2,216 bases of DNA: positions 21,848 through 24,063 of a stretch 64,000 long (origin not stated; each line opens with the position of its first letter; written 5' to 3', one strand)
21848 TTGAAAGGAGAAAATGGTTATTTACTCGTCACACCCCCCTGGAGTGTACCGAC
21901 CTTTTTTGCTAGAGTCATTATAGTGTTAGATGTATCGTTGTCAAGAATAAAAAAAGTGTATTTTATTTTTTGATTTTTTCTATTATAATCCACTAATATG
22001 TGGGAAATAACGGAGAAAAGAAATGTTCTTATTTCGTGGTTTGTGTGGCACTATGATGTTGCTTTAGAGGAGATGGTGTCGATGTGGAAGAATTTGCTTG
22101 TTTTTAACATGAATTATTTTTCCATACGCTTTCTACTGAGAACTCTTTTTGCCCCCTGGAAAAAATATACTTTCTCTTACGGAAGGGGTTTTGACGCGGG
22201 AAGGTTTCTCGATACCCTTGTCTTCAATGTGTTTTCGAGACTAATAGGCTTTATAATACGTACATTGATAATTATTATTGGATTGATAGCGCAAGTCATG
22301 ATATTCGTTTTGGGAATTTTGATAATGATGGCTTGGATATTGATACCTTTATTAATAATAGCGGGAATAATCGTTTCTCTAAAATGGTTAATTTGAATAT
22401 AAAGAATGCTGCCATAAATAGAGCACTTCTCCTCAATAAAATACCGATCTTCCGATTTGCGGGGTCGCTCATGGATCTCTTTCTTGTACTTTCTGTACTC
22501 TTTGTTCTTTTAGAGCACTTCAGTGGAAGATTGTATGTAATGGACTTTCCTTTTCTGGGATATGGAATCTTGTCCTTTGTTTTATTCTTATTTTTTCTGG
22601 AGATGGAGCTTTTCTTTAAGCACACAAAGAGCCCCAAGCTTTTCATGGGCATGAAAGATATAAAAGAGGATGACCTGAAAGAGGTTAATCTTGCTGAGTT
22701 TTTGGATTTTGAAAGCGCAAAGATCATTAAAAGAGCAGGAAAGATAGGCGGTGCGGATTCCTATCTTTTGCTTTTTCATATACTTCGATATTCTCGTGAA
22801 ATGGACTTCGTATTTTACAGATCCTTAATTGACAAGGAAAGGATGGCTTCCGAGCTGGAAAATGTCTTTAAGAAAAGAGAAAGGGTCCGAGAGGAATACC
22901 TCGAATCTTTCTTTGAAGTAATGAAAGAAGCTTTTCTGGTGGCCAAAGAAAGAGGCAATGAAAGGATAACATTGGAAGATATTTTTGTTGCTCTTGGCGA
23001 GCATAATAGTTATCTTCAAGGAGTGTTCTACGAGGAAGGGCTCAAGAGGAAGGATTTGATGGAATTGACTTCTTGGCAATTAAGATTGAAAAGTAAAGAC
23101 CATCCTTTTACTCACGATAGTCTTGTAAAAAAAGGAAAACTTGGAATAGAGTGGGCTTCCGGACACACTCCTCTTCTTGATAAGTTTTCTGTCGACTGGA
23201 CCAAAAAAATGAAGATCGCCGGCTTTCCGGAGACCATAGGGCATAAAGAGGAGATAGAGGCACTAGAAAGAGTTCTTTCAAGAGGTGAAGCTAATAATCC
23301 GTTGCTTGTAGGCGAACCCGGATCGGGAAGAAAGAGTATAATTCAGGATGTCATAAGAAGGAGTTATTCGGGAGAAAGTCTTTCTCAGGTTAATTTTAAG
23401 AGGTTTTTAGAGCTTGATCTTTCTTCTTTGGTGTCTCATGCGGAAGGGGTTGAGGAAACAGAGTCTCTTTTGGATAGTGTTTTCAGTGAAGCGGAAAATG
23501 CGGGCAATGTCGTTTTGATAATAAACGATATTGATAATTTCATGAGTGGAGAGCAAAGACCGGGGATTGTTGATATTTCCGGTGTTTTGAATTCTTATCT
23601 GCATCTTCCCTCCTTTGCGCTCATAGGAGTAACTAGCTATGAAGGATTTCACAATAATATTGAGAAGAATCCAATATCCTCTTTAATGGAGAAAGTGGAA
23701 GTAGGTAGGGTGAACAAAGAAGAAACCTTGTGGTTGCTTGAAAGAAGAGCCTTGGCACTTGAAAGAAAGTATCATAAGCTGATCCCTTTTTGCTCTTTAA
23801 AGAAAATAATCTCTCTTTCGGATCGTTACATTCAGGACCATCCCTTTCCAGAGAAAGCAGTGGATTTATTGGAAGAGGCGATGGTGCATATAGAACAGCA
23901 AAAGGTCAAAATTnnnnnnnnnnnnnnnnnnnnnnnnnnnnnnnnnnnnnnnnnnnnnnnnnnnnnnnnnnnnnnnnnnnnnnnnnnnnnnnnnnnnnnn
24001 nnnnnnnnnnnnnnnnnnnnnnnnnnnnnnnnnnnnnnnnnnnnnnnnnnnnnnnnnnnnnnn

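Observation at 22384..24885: Membrane-anchored Clp/Hsp100 ATPase with a degenerate first nucleotide-binding domain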

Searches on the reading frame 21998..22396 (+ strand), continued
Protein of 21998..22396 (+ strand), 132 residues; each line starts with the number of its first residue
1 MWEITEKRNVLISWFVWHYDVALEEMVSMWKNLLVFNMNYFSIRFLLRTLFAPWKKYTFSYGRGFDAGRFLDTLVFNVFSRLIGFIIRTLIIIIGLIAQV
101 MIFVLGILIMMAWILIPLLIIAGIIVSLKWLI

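Call 80: search_protein_families(library=pfam, proteins=[window:21998-22393:+, P0134, P0132, P0140, P0265, P0296], max_evalue=1)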
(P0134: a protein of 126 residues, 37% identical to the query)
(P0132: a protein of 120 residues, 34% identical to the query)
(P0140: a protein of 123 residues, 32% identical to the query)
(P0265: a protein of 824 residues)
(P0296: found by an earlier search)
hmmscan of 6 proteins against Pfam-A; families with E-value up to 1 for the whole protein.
window:21998-22393:+ (132 aa): 0 families

P0134 (126 aa): 0 families

P0132 (120 aa): 0 families

P0140 (123 aa): 1 family
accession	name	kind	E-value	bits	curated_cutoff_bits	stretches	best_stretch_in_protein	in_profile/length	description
PF06645.18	SPC12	-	0.47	11.1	23.6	1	68-107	20-58/71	Microsomal signal peptidase 12 kDa subunit (SPC12)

P0265 (824 aa): 21 families
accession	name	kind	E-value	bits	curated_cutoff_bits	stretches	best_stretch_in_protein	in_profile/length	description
PF07724.20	AAA_2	-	4.5e-47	160.6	27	1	570-731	1-164/166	AAA domain (Cdc48 subfamily)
PF10431.15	ClpB_D2-small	-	1.7e-21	76.4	21.9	1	739-819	1-81/81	C-terminal, D2-small domain, of ClpB protein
PF00004.35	AAA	-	6.1e-15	56.3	21.2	2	576-697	2-116/131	ATPase family associated with various cellular activities (AAA)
PF07728.20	AAA_5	-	1.2e-13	51.7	22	1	575-692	2-125/139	AAA domain (dynein-related subfamily)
PF00158.32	Sigma54_activat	-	3e-09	37.2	20.2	1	554-698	4-152/168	Sigma-54 interaction domain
PF17871.7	AAA_lid_9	-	2.3e-07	31.1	22.8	1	439-505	2-68/104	AAA lid domain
PF13401.12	AAA_22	-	3.6e-07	31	27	1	575-665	8-109/130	AAA domain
PF13191.12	AAA_16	-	3.4e-05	24.8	32.6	1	276-315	1-43/167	AAA ATPase domain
PF20030.5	bpMoxR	-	4.4e-05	23.1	27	1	641-690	98-146/205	MoxR domain in the MoxR-vWA-beta-propeller ternary systems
PF20720.3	nSTAND3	-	0.00027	21.1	27.2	1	576-606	21-51/155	Novel STAND NTPase 3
PF13238.12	AAA_18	-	0.0012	19.8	29.4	1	578-610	4-34/128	AAA domain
PF13173.12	AAA_14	-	0.0015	18.9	27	1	576-653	6-75/129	AAA domain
PF12775.13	AAA_7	-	0.0029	17.6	25.8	1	574-626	35-87/181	P-loop containing dynein motor region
PF01695.23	IstB_IS21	-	0.0039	17.1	24.1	1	575-606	95-125/238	IstB-like ATP binding protein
PF03193.22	RsgA_GTPase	-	0.004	17.4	30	0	262-313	73-123/174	RsgA GTPase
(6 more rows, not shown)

P0296 (814 aa): 40 families (the best 25 are shown)
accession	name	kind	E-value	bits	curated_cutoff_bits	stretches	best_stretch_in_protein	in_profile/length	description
PF07724.20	AAA_2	-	1.5e-45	155.7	27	1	561-721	1-164/166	AAA domain (Cdc48 subfamily)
PF10431.15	ClpB_D2-small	-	2.1e-24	85.8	21.9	1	729-809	1-81/81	C-terminal, D2-small domain, of ClpB protein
PF07728.20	AAA_5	-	3.2e-16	60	22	2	566-680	2-123/139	AAA domain (dynein-related subfamily)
PF00004.35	AAA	-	4.5e-16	59.9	21.2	2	289-373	1-73/131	ATPase family associated with various cellular activities (AAA)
PF13191.12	AAA_16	-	2.9e-10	41.3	32.6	1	267-312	2-51/167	AAA ATPase domain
PF13401.12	AAA_22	-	4.4e-08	33.9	27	2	285-373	4-98/130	AAA domain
PF00158.32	Sigma54_activat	-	4.8e-07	30.1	20.2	2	549-680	8-144/168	Sigma-54 interaction domain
PF05673.19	DUF815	-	9.3e-07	28.7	23.8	1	275-311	42-78/249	Protein of unknown function (DUF815)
PF17871.7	AAA_lid_9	-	3.6e-06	27.3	22.8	1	429-490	2-63/104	AAA lid domain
PF20720.3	nSTAND3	-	5.7e-06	26.5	27.2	2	567-598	21-52/155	Novel STAND NTPase 3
PF01637.24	ATPase_2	-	1.9e-05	25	33.2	1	268-308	2-42/225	ATPase domain predominantly from Archaea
PF20030.5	bpMoxR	-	2.1e-05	24.2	27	2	265-314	12-58/205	MoxR domain in the MoxR-vWA-beta-propeller ternary systems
PF12775.13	AAA_7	-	6.1e-05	23.1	25.8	1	565-613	35-83/181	P-loop containing dynein motor region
PF07726.17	AAA_3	-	7.2e-05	23.1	27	1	570-679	6-111/131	ATPase family associated with various cellular activities (AAA)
PF00005.33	ABC_tran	-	0.00011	23.2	25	1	568-638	16-80/137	ABC transporter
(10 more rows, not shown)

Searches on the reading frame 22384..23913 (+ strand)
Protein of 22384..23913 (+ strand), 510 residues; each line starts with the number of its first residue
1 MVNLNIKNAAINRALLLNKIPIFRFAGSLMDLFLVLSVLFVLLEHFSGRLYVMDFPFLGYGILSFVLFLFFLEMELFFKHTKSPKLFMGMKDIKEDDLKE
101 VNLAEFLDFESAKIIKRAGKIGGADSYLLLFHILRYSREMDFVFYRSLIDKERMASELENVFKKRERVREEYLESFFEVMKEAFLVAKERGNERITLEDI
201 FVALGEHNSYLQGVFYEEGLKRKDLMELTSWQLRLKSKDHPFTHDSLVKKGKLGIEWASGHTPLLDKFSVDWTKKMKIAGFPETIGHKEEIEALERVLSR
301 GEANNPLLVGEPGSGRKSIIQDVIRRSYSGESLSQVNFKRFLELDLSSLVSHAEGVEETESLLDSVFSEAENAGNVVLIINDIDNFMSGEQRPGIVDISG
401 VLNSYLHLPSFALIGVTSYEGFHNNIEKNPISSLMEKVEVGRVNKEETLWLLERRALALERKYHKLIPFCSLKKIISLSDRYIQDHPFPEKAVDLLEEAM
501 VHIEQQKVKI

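Call 25: find_related_loci(query=A3, collection=genome_contigs, flank=6000)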
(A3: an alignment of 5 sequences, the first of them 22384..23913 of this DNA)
Query A3 (510 aa) in genome_contigs; peptide patterns used: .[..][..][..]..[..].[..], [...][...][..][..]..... (x = any residue, [..] = any of these).
354 stretches matched a pattern; 134 encode a relative of the query (tblastn E <= 1e-3); the best 80 are kept; 80 distinct loci.
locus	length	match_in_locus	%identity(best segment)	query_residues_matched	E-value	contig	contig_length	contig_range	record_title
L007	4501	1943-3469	61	1-506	0e+0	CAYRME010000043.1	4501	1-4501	MAG TPA_asm: uncultured Candidatus Saccharibacteria bacterium isolate binchicken_co32_462 genome assembly, contig: NODE_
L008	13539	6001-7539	55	1-510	3e-180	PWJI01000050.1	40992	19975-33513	MAG: Candidatus Nealsonbacteria bacterium isolate CSSed10_142 CS-Sed10-C994, whole genome shotgun sequence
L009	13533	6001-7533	56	1-510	7e-180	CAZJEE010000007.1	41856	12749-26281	MAG TPA_asm: uncultured Candidatus Saccharibacteria bacterium isolate binchicken_co243_264 genome assembly, contig: NODE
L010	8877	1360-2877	55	1-510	1e-174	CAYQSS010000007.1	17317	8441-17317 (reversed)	MAG TPA_asm: uncultured Candidatus Saccharibacteria bacterium isolate SRP332253_co2_259 genome assembly, contig: NODE_31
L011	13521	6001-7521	55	1-510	3e-168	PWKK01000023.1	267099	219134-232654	MAG: Candidatus Nealsonbacteria bacterium isolate CSSed10_186 CS-Sed10-C1, whole genome shotgun sequence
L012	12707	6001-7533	55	1-510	4e-174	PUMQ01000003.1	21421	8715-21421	MAG: Candidatus Nealsonbacteria bacterium isolate B1Sed10_223R1 B1-Sed10-C2394, whole genome shotgun sequence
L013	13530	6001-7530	49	2-510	1e-140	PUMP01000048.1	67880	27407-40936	MAG: Candidatus Nealsonbacteria bacterium isolate B1Sed10_223R2 B1-Sed10-C171, whole genome shotgun sequence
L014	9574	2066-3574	47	1-507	4e-134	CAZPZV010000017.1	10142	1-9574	MAG TPA_asm: uncultured Candidatus Saccharibacteria bacterium isolate binchicken_co32_241 genome assembly, contig: NODE_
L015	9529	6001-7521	48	1-507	2e-148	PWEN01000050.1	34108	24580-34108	MAG: Candidatus Nealsonbacteria bacterium isolate T1Sed10_78 T1-Sed10-C814, whole genome shotgun sequence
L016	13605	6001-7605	41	1-510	8e-119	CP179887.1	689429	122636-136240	MAG: Candidatus Nealsonbacteria bacterium isolate CK12Hparc1 chromosome, complete genome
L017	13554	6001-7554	40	5-505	2e-112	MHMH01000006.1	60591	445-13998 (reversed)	MAG: Candidatus Nealsonbacteria bacterium RIFCSPLOWO2_01_FULL_43_32 rifcsplowo2_01_scaffold_1906, whole genome shotgun s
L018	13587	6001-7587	39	1-510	2e-111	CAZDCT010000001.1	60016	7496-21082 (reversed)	MAG TPA_asm: uncultured Candidatus Saccharibacteria bacterium isolate SRP178699_co2_77 genome assembly, contig: NODE_126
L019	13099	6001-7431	42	49-510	1e-110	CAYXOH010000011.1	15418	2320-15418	MAG TPA_asm: uncultured Candidatus Saccharibacteria bacterium isolate binchicken_co34_540 genome assembly, contig: NODE_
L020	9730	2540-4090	40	3-510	1e-109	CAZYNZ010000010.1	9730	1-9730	MAG TPA_asm: uncultured Candidatus Saccharibacteria bacterium isolate SRP178699_co1_113 genome assembly, contig: NODE_96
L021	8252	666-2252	39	1-510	6e-109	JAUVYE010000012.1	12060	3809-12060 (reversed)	MAG: bacterium isolate CSMAG_1234 CSMAG_1234_k141_1613768_length_12060_cov_9.0000, whole genome shotgun sequence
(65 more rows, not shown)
